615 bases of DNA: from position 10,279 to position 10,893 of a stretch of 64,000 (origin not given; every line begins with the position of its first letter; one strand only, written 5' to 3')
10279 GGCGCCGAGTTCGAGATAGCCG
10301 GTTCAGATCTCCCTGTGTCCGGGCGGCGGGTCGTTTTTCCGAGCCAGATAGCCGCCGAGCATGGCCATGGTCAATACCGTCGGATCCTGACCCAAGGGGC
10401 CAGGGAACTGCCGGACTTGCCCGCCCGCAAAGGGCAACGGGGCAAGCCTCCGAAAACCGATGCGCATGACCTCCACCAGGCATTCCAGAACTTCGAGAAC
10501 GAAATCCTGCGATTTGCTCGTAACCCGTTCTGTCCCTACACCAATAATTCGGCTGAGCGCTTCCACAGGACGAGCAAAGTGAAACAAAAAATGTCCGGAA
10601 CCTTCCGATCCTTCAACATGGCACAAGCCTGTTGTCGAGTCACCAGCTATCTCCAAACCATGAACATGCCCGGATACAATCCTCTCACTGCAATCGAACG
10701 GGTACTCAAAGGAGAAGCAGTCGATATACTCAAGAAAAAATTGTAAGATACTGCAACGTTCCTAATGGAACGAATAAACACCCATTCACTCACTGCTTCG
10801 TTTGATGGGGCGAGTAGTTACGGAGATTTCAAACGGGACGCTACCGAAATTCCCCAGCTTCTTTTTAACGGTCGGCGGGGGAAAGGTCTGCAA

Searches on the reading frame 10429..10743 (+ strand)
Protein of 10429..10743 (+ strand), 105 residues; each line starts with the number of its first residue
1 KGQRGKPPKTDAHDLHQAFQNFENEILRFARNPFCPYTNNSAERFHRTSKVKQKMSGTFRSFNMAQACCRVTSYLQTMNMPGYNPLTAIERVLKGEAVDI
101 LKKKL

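Call 13: search_protein_families(library=pfam, max_evalue=0.1, proteins=[window:10429-10743:+])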
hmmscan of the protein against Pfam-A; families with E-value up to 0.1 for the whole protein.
seq(105 aa): 1 family
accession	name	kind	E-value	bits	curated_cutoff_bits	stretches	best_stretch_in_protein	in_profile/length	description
PF03050.20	DDE_Tnp_IS66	-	6e-07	29.6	23.1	1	4-66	221-283/284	Transposase IS66 family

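Call 14: search_protein_families(library=ncbifam, max_evalue=0.1, proteins=[window:10429-10743:+])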
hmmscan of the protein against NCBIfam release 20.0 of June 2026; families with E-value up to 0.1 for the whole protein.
seq(105 aa): 3 families
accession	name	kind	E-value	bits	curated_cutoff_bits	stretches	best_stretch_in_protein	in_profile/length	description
NF033517.1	transpos_IS66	equivalog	9.4e-19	67.7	180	1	2-95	293-386/387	IS66 family transposase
NF033577.2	transpos_IS481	equivalog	0.034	13.7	224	1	31-79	221-267/284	IS481 family transposase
NF033587.1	transpos_IS6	equivalog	0.064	13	125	1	15-74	136-196/202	IS6 family transposase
